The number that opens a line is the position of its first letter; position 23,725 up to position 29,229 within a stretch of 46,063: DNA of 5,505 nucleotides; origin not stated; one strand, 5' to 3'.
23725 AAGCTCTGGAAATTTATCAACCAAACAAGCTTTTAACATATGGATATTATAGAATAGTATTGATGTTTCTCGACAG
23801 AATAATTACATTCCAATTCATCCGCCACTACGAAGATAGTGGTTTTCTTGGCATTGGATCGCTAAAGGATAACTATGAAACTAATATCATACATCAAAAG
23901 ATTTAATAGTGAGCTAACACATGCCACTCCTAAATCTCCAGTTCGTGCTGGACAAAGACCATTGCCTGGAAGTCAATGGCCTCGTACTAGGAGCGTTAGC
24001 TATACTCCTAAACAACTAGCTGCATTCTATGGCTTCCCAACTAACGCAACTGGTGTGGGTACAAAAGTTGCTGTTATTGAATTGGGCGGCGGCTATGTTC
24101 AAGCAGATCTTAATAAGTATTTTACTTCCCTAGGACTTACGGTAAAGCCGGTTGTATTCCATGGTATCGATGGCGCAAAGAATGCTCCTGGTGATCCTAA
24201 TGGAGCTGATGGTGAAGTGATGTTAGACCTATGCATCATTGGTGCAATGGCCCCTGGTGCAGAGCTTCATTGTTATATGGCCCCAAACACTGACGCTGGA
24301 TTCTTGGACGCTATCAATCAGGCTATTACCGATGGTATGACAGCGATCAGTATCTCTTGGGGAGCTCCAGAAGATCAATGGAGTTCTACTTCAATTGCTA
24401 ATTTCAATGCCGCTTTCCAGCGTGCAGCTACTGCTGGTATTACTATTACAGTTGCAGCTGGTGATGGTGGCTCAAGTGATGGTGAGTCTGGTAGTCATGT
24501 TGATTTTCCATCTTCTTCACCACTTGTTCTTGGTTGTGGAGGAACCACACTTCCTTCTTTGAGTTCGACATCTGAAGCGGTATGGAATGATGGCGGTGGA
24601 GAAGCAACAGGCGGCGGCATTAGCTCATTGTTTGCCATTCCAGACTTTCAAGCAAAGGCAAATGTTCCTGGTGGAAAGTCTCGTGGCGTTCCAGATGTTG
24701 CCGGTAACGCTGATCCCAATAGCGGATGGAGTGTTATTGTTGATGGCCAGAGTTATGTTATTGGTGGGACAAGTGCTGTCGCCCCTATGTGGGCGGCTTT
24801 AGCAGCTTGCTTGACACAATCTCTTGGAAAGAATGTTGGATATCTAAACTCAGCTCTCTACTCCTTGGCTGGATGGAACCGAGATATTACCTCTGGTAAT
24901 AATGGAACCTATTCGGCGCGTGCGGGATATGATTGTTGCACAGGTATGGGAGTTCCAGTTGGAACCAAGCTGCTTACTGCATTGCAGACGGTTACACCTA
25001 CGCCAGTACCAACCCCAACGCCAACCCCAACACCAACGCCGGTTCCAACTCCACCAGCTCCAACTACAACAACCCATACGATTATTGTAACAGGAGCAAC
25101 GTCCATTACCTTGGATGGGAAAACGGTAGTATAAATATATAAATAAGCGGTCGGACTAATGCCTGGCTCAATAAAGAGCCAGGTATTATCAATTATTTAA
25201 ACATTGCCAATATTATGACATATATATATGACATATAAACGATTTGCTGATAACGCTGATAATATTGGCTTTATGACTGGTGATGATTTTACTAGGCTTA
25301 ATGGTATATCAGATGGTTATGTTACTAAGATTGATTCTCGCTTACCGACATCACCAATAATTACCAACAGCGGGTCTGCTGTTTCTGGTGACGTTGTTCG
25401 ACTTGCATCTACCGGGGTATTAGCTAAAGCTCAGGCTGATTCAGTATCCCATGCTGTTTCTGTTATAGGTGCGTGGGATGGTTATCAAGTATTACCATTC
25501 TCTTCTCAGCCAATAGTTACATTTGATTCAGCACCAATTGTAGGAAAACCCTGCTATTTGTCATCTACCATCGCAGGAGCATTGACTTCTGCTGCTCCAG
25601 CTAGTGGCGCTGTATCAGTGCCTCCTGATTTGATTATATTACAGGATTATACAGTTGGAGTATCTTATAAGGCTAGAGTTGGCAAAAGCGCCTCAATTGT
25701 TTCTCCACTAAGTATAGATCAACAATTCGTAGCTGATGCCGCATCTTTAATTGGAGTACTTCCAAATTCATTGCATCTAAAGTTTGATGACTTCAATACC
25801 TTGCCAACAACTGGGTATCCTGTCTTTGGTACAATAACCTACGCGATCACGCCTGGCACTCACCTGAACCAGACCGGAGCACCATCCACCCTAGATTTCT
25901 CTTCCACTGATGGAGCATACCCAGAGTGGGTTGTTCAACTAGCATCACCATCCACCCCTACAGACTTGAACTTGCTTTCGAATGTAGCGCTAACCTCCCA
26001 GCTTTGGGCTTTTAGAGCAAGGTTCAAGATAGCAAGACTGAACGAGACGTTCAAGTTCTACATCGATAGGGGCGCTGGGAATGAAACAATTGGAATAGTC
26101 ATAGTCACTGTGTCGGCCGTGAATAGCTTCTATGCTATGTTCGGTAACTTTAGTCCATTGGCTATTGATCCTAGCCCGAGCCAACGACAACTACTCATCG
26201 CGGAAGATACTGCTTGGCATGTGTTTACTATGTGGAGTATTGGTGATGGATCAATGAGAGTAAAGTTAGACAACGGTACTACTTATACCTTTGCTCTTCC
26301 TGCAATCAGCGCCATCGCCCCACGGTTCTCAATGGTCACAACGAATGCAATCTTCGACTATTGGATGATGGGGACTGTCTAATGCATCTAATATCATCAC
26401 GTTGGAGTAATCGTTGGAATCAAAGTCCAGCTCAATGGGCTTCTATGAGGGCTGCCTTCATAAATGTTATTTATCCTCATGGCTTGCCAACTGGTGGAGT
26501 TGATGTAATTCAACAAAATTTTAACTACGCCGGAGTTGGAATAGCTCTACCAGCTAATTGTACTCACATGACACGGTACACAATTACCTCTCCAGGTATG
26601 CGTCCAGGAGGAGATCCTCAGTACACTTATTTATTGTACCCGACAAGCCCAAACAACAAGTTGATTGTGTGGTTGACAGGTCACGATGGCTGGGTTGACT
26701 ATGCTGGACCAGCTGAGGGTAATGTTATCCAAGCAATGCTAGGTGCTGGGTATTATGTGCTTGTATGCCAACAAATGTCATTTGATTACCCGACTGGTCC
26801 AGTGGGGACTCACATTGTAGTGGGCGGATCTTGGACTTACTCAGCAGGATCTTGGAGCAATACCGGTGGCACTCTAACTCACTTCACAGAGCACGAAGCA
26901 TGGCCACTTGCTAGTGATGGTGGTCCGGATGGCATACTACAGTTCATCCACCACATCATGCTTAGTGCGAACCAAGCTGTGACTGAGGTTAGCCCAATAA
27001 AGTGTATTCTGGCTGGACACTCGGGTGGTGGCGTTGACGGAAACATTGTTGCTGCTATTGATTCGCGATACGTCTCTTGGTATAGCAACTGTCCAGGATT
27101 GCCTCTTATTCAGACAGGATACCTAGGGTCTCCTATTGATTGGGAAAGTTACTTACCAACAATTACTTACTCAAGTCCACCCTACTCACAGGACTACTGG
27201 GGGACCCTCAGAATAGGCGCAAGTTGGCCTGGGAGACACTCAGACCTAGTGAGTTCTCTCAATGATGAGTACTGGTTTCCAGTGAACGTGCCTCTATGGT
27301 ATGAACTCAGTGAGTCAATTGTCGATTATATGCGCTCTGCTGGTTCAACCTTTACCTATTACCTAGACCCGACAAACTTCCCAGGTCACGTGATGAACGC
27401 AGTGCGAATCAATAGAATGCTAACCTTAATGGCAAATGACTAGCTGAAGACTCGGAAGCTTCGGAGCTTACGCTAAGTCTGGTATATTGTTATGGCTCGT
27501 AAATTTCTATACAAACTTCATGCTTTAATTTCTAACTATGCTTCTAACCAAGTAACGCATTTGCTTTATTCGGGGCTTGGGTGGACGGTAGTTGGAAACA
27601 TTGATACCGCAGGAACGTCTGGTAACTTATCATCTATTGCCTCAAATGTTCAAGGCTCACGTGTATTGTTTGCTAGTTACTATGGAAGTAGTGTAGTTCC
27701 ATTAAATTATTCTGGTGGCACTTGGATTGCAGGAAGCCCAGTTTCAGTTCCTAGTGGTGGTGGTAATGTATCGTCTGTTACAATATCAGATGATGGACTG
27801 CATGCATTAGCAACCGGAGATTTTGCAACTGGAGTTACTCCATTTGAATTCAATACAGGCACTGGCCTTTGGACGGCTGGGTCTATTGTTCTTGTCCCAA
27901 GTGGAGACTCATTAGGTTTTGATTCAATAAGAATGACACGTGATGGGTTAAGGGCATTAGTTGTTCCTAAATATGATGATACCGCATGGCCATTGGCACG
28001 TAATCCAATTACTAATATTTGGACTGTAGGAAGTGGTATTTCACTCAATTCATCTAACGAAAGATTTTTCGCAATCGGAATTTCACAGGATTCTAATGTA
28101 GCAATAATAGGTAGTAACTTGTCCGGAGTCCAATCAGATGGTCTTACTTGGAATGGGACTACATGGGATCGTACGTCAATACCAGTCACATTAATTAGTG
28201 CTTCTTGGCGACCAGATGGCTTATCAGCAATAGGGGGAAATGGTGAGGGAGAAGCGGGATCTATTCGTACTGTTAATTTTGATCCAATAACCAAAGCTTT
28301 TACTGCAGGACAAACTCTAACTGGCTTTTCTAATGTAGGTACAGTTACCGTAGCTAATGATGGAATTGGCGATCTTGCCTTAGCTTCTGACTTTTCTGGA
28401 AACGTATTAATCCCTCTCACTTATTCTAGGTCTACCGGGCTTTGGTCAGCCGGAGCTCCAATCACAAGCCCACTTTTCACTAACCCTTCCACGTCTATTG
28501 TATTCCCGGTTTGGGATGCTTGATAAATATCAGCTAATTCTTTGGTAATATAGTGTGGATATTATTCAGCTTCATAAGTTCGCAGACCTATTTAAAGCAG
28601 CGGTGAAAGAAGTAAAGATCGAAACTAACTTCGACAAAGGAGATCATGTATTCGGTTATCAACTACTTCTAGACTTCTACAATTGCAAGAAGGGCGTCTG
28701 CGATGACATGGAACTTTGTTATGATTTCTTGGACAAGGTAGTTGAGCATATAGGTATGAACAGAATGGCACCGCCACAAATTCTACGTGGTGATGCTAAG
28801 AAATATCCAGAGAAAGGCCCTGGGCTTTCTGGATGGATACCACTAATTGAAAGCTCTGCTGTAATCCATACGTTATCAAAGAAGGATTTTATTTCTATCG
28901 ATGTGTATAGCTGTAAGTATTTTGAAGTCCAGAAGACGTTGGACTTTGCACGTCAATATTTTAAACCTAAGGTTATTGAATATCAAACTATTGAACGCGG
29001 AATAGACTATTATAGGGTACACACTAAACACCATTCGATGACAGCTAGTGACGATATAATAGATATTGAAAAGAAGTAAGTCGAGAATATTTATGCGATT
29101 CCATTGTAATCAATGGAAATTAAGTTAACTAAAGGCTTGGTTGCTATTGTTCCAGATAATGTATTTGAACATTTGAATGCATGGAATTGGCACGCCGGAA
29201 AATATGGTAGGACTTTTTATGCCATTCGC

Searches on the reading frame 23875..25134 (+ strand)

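Call 9: search_protein_families(library=pfam, proteins=[window:23875-25134:+], max_evalue=0.001)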
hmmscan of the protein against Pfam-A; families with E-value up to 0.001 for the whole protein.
window:23875-25134:+ (419 aa): 1 family
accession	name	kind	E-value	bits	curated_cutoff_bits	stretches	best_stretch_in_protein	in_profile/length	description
PF00082.27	Peptidase_S8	-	1e-09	38.6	21.8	1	113-316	73-256/288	Subtilase family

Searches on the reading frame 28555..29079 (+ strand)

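Call 10: search_protein_families(library=pfam, proteins=[window:28555-29079:+], max_evalue=0.001)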
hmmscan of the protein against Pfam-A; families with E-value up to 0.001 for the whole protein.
window:28555-29079:+ (174 aa): 1 family
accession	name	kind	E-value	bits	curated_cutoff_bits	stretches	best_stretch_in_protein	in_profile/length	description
PF02675.21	AdoMet_dc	-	1.9e-17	64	25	1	37-149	2-107/107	S-adenosylmethionine decarboxylase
